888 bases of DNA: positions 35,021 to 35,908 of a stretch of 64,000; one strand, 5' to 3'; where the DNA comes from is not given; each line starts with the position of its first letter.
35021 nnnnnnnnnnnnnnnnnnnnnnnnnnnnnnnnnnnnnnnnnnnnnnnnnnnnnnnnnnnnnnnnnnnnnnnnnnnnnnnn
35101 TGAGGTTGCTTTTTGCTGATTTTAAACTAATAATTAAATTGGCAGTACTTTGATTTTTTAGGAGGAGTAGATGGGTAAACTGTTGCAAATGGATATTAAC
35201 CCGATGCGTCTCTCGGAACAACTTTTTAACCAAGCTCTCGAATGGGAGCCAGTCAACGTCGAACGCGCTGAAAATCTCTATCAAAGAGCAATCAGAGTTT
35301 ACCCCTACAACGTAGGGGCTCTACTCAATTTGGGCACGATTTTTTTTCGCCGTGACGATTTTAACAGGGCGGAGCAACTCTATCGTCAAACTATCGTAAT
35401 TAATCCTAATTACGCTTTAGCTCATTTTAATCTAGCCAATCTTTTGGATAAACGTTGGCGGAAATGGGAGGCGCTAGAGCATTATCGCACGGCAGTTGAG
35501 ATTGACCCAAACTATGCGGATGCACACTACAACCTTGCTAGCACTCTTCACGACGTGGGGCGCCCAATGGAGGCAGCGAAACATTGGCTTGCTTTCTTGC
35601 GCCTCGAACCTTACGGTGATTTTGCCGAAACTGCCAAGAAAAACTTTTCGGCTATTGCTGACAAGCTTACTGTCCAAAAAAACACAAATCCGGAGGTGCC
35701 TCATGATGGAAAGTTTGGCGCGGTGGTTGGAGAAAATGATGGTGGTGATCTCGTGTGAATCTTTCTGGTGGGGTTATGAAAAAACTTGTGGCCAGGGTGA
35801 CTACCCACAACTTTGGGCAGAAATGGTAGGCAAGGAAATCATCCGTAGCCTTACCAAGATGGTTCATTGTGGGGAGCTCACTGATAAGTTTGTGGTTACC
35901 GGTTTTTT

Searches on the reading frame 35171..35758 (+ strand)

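Call 11: search_protein_families(library=pfam, proteins=[window:35171-35758:+], max_evalue=0.001)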
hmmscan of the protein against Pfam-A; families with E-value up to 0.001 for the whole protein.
window:35171-35758:+ (195 aa): 16 families
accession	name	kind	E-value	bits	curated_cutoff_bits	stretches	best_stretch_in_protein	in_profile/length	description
PF13431.12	TPR_17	-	2.7e-23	80.7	24.4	3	105-135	2-32/34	Tetratricopeptide repeat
PF00515.34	TPR_1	-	1.3e-20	72.7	27.8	2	82-115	1-34/34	Tetratricopeptide repeat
PF13414.12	TPR_11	-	7.9e-20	70.7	26.8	2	100-130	12-42/42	TPR repeat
PF07719.23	TPR_2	-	2.6e-17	61.9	27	1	82-115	1-34/34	Tetratricopeptide repeat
PF14559.12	TPR_19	-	1.8e-12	47.8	25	2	31-82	8-59/68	Tetratricopeptide repeat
PF13432.12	TPR_16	-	2e-12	47.8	32.7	1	30-81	13-64/65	Tetratricopeptide repeat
PF13428.12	TPR_14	-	2.4e-11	43.6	23.5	0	49-91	2-44/44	Tetratricopeptide repeat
PF13424.12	TPR_12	-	5.1e-10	39.8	30.1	0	31-74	20-71/77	Tetratricopeptide repeat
PF13181.12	TPR_8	-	7.7e-10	38.6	25.7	0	84-115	3-34/34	Tetratricopeptide repeat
PF13374.12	TPR_10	-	2.5e-08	34.1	27.5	0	50-76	4-30/42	Tetratricopeptide repeat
PF13176.12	TPR_7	-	4.2e-08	33.1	27.9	0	50-76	1-29/36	Tetratricopeptide repeat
PF24575.1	TPR_Slam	-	1.7e-06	28.8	35.2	0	30-92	31-91/104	Surface lipoprotein assembly modifier, N-terminal TPR repeats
PF13174.12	TPR_6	-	8.3e-05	23.4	26.3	0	50-80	2-32/33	Tetratricopeptide repeat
PF10373.15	EST1_DNA_bind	-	0.00022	21.3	22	1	33-139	1-91/282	Est1 DNA/RNA binding domain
PF14561.12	TPR_20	-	0.00047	20.9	25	0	101-163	7-68/90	Tetratricopeptide repeat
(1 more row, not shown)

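Call 68: search_protein_families(library=padloc, max_evalue=0.001, proteins=[window:35171-35758:+])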
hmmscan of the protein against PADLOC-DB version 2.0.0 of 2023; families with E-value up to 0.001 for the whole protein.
window:35171-35758:+ (195 aa): 0 families
